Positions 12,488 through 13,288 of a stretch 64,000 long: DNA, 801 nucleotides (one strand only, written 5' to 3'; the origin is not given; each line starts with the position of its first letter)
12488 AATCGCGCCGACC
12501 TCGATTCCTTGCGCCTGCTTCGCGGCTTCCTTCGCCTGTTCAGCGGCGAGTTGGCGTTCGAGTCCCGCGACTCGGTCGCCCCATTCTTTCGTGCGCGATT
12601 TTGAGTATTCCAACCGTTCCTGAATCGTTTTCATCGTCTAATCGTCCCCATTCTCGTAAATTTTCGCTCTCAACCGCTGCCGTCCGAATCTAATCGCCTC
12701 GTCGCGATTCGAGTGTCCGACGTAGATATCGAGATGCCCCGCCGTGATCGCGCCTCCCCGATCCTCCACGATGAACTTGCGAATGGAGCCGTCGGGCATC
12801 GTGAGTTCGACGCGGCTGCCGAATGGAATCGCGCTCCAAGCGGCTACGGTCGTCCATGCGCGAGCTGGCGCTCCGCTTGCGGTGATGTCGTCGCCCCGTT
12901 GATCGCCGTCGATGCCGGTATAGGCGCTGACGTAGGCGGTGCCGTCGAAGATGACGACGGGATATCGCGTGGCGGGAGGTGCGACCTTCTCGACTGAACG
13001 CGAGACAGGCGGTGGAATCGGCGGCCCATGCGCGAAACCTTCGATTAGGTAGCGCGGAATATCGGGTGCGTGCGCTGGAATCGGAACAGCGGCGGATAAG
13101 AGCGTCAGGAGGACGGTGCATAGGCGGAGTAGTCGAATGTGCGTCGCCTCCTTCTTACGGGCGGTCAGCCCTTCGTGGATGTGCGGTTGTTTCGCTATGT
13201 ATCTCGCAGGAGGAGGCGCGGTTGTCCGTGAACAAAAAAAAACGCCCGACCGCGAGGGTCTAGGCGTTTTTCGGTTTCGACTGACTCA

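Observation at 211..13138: Several CDS, including portal and terL, appear to start at AUU/AUC/AUA behind strong SD sites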

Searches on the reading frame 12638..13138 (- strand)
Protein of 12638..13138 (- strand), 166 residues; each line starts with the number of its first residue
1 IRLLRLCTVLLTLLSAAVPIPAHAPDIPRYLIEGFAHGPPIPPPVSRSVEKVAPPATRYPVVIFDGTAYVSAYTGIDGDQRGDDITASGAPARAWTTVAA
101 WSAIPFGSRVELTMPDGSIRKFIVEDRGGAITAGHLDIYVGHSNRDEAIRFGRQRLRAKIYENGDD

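Call 9: search_protein_families(library=pfam, proteins=[window:12638-13138:-], max_evalue=0.01)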
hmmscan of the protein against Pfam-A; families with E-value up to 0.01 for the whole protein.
window:12638-13138:- (166 aa): 1 family
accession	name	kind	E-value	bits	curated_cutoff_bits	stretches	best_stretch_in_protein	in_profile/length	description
PF06725.17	3D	-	5.6e-06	26.9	23.8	1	102-159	8-67/72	3D domain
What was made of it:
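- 12638..13138 (-): Secreted 3D-domain protein CDS (166 aa), modelled from ATT 13138-13136. SD AAGGAGG at 13153-13147. PF06725 at residues 102-159 (call 9).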

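Call 10: search_protein_families(library=phrogs, proteins=[window:12638-13138:-], max_evalue=0.001)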
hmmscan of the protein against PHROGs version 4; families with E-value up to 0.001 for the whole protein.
window:12638-13138:- (166 aa): 8 families
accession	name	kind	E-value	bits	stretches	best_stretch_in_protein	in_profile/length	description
phrog_22529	-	unknown function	1.7e-14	54.7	1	63-160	53-145/148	-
phrog_6631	-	unknown function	2.7e-10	41.2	1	70-162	160-251/251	-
phrog_25245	-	unknown function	8.7e-07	29.6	1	64-152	81-166/178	-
phrog_27183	-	unknown function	8.1e-06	26.8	1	80-158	116-192/196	-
phrog_33758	-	unknown function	1.3e-05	26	1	85-160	94-171/173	-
phrog_36429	-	unknown function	2.5e-05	23.2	1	57-165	265-369/1159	-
phrog_20590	-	other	0.00045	20.8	1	65-158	155-240/242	peptidase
phrog_2307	-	other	0.00066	20.5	1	63-160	115-210/212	L-alanyl-D-glutamate peptidase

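Call 34: find_related_loci(query=window:12638-13138:-, collection=viral_contigs, flank=1500)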
Query window:12638-13138:- (166 aa) in viral_contigs; peptide patterns used: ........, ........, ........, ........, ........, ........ (x = any residue, [..] = any of these).
11 stretches matched a pattern, but none encodes a relative of the query by tblastn (E <= 1e-3).

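Call 37: find_homologous_proteins(query=window:12638-13138:-, max_evalue=0.001)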
Query window:12638-13138:- (166 aa): 63 proteins with E <= 0.001 among 394 candidates.
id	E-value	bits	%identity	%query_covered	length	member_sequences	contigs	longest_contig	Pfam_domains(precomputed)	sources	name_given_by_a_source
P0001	6.9e-32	128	54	78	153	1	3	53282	PF06725.18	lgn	-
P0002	1.6e-31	127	53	84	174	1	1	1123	PF06725.18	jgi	jgi:3D (Asp-Asp-Asp) domain-containing protein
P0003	8.6e-31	125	64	57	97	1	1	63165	PF06725.18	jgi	jgi:3D (Asp-Asp-Asp) domain-containing protein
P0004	1.4e-28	118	55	75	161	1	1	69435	PF06725.18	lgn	-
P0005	1.4e-26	111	58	60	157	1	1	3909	-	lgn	-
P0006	4.3e-18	83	42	76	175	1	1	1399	PF06725.18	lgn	-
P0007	1.1e-9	56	41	59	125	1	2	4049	PF06725.18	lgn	-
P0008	1.9e-9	55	41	64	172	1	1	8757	PF06725.18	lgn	-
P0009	4.9e-9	54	38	73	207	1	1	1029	PF06725.18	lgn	-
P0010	8.3e-9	53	39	62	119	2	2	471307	PF06725.18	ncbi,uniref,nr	ncbi:hypothetical protein CTV96_09620 [Bacillus altitudinis]|uniref:3D domain-containing protein n=1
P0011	1.2e-8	53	36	78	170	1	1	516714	PF06725.18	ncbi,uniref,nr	ncbi:3D domain-containing protein [Bacillus altitudinis]|uniref:3D domain-containing protein n=1 Tax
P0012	1.3e-8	52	40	61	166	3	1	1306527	PF06725.18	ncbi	-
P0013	1.7e-8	52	37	71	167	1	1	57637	PF06725.18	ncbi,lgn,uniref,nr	ncbi:hypothetical protein C2W58_01912 [Bacillus pumilus]|uniref:3D domain-containing protein n=1 Tax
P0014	1.8e-8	52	40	61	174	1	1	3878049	PF06725.18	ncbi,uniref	ncbi:3D domain-containing protein [Bacillus pumilus]|uniref:3D domain-containing protein n=1 Tax=Bac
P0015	2.0e-8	52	40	65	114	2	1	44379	PF06725.18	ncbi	ncbi:3D domain-containing protein, partial [Bacillus safensis]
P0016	2.1e-8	52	38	64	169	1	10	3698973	PF06725.18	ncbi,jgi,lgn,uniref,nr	ncbi:3D domain-containing protein [Bacillus pumilus]|jgi:3D (Asp-Asp-Asp) domain-containing protein|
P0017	2.4e-8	52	39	71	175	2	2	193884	PF06725.18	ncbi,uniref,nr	ncbi:3D domain-containing protein [Bacillus pumilus]|uniref:3D domain-containing protein n=1 Tax=Bac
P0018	2.4e-8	52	37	62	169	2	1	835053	PF06725.18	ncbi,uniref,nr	ncbi:3D domain-containing protein [Bacillus sp. LLTC93]|uniref:3D domain-containing protein n=1 Tax=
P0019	2.7e-8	51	39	73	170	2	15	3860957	PF06725.18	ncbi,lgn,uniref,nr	ncbi:hypothetical protein FO510_05495 [Bacillus pumilus]|uniref:3D domain-containing protein n=1 Tax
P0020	3.2e-8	51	40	61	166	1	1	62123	PF06725.18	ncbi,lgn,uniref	ncbi:3D domain-containing protein [Bacillus sp. FSL M8-0326]|uniref:3D domain-containing protein n=1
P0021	3.3e-8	51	38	66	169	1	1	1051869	PF06725.18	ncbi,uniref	ncbi:3D domain-containing protein [Bacillus altitudinis]|uniref:3D domain-containing protein n=1 Tax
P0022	4.0e-8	51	37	69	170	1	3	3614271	PF06725.18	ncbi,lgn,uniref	ncbi:3D domain-containing protein [Bacillus sp. FSL P2-0092]|uniref:3D domain-containing protein n=1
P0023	4.6e-8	51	40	61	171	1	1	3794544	PF06725.18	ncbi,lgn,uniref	ncbi:3D domain-containing protein [Bacillus altitudinis]|uniref:3D domain-containing protein n=1 Tax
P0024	4.8e-8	51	43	59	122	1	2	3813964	PF06725.18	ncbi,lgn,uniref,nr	ncbi:3D domain-containing protein [Bacillus pumilus]|uniref:3D domain-containing protein n=1 Tax=Bac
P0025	5.2e-8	51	42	58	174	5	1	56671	PF06725.18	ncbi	-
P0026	6.1e-8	50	39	63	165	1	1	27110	PF06725.18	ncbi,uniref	ncbi:3D domain-containing protein [Bacillus safensis]|uniref:3D domain-containing protein n=1 Tax=Ba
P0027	6.4e-8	50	45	46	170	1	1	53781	PF06725.18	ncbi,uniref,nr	ncbi:3D domain-containing protein [Bacillus stratosphericus]|uniref:3D domain-containing protein n=1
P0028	6.7e-8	50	42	58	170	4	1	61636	PF06725.18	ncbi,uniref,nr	ncbi:3D domain-containing protein [Bacillus sp. 28A-2]|uniref:3D domain-containing protein n=1 Tax=B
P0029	7.0e-8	50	42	67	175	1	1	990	PF06725.18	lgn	-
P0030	7.6e-8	50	40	59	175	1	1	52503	PF06725.18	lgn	-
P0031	9.0e-8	50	38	66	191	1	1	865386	PF06725.18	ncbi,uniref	ncbi:3D domain-containing protein [Bacillus safensis]|uniref:3D domain-containing protein n=1 Tax=Ba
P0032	9.3e-8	50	37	72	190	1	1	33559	PF06725.18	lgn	-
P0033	9.7e-8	50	40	60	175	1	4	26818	PF06725.18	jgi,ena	-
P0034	1.0e-7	50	42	64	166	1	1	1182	PF06725.18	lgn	-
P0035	1.2e-7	49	47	46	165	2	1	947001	PF06725.18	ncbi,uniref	ncbi:3D domain-containing protein [Bacillus altitudinis]|uniref:3D domain-containing protein n=1 Tax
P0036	1.2e-7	49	40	58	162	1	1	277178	PF06725.18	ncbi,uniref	ncbi:3D domain-containing protein [Bacillus altitudinis]|uniref:3D domain-containing protein n=1 Tax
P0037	1.2e-7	49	40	58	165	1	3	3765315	PF06725.18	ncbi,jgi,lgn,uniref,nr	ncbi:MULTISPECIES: 3D domain-containing protein [Bacillus]|uniref:3D domain-containing protein n=1 T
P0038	1.3e-7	49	47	46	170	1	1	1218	PF06725.18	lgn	-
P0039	1.4e-7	49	41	57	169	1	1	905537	PF06725.18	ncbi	ncbi:3D domain-containing protein [Bacillus safensis]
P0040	1.4e-7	49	39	70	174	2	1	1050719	PF06725.18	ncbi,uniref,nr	ncbi:3D domain-containing protein [Bacillus safensis]|uniref:3D domain-containing protein n=1 Tax=Ba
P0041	1.5e-7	49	37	70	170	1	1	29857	PF06725.18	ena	-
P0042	1.5e-7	49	36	71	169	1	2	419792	PF06725.18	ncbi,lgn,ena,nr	ncbi:MAG TPA: hypothetical protein DEB53_03370 [Bacillus pumilus]|nr:hypothetical protein [Bacillus 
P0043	1.9e-7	49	37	71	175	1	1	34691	PF06725.18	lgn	-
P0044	1.9e-7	49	43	57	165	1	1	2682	PF06725.18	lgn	-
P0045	2.4e-7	48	42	57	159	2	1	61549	PF06725.18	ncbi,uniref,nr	ncbi:3D domain-containing protein [Bacillus pumilus]|uniref:3D domain-containing protein n=1 Tax=Bac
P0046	2.5e-7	48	39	61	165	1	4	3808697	PF06725.18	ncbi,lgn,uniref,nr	ncbi:3D domain-containing protein [Bacillus altitudinis]|uniref:3D domain-containing protein n=1 Tax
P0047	2.8e-7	48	34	68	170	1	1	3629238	PF06725.18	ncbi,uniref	ncbi:3D domain-containing protein [Bacillus sp. RK1064]|uniref:3D domain-containing protein n=1 Tax=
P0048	2.9e-7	48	46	46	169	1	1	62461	PF06725.18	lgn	-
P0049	2.9e-7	48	38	58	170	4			PF06725.18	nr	nr:3D domain-containing protein [Bacillus pumilus]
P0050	4.1e-7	48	42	57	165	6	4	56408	PF06725.18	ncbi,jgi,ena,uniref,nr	ncbi:3D domain-containing protein [Niallia circulans]|uniref:3D domain-containing protein n=1 Tax=Ni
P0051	4.4e-7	47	43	57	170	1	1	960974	PF06725.18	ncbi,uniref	ncbi:3D domain-containing protein [Bacillus altitudinis]|uniref:3D domain-containing protein n=1 Tax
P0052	4.6e-7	47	45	46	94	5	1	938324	PF06725.18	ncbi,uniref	ncbi:3D domain-containing protein [Bacillus altitudinis]|uniref:3D domain-containing protein n=1 Tax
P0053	5.5e-7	47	44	57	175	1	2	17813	PF06725.18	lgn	-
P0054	9.4e-7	46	42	57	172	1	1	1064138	PF06725.18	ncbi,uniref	ncbi:3D domain-containing protein [Bacillus safensis]|uniref:3D domain-containing protein n=1 Tax=Ba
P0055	1.2e-6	46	43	57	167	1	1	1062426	PF06725.18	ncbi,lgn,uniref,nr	ncbi:3D domain-containing protein [Bacillus safensis]|uniref:3D domain-containing protein n=1 Tax=Ba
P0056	1.2e-6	46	41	57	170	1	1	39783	PF06725.18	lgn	-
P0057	1.5e-6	46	41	57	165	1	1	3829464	PF06725.18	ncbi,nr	ncbi:hypothetical protein BAE_04290 [Bacillus aerophilus]|nr:hypothetical protein BAE_04290 [Bacillu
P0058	1.7e-6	46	46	46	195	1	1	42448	PF06725.18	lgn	-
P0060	1.8e-5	42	39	54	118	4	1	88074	PF06725.18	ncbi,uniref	ncbi:3D domain-containing protein [Brevibacillus agri]|uniref:3D domain-containing protein n=1 Tax=B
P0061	2.3e-5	42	45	46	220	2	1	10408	PF06725.18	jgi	-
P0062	6.1e-5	41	43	57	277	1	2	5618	PF06725.18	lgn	-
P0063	3.3e-4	38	45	46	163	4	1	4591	PF06725.18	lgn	-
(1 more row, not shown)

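Call 39: find_encoding_contigs(protein=P0003, flank=10000, max_places=2)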
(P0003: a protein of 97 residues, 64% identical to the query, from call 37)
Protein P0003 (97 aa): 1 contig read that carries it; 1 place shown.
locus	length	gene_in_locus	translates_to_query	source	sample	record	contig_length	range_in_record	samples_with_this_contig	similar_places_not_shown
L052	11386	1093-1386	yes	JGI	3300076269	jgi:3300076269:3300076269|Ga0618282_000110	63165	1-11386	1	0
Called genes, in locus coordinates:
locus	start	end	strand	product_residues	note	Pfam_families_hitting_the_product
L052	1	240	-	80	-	?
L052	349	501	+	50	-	-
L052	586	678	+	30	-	-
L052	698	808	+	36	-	-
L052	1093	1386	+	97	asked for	PF06725:3D (weak)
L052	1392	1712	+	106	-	-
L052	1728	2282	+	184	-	PF13238:AAA_18 (weak), PF21448:DNMK (faint)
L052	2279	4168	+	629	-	PF00145:DNA_methylase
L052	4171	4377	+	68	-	-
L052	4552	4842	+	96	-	-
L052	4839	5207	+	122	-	PF18066:Phage_ABA_S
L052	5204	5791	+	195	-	-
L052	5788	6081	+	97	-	-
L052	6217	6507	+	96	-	-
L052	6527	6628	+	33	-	-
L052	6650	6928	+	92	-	-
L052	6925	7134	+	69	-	-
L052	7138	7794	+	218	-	PF07638:Sigma70_ECF (faint), PF08281:Sigma70_r4_2, PF04545:Sigma70_r4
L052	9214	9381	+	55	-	-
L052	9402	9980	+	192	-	-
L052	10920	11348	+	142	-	PF13022:HTH_Tnp_1_2, PF13384:HTH_23 (faint)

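Call 40: find_encoding_contigs(protein=P0001, flank=10000, max_places=3)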
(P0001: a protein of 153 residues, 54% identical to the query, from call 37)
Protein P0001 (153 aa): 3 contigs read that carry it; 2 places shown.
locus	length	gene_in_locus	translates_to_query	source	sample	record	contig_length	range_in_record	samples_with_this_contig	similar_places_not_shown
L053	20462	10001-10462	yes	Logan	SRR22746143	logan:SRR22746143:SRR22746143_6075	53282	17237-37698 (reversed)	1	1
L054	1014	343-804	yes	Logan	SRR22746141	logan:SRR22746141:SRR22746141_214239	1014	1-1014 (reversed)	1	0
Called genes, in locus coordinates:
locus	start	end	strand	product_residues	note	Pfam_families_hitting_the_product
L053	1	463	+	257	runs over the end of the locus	PF05443:ROS_MUCR (faint), PF04480:DUF559 (weak)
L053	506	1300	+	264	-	PF00476:DNA_pol_A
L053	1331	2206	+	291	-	-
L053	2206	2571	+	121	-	PF05866:RusA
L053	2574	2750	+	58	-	-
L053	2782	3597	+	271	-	PF00317:Ribonuc_red_lgN, PF02867:Ribonuc_red_lgC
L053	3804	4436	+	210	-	PF03161:LAGLIDADG_2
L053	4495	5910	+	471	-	PF02867:Ribonuc_red_lgC, PF12637:TSCPD (weak)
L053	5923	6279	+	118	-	PF10686:YAcAr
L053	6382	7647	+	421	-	-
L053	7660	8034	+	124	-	PF00472:RF-1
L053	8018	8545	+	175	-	PF00692:dUTPase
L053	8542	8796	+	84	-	PF26126:Had1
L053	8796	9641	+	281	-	PF02511:Thy1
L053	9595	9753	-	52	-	PF13443:HTH_26 (weak)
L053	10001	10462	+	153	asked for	PF06725:3D (weak)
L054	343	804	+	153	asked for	PF06725:3D (weak)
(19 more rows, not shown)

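Call 41: find_encoding_contigs(protein=P0004, flank=10000, max_places=2)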
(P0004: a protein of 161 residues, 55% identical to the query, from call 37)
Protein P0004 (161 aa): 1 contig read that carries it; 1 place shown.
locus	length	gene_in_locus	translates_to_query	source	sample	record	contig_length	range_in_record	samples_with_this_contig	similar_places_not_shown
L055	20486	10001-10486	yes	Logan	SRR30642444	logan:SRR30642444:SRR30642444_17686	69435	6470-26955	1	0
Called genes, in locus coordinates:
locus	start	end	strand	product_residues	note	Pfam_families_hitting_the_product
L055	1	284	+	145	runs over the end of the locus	-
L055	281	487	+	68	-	-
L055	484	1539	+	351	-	-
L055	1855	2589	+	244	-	PF02075:RuvC (weak)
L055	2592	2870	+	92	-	-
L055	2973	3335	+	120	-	-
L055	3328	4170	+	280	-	-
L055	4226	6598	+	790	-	PF17975:RNR_Alpha, PF21995:RNR-II_ins_dom, PF02867:Ribonuc_red_lgC (faint)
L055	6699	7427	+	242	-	PF00692:dUTPase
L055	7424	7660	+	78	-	-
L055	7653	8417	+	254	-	PF02511:Thy1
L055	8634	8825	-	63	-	-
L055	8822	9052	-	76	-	-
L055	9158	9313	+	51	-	-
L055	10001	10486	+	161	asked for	PF06725:3D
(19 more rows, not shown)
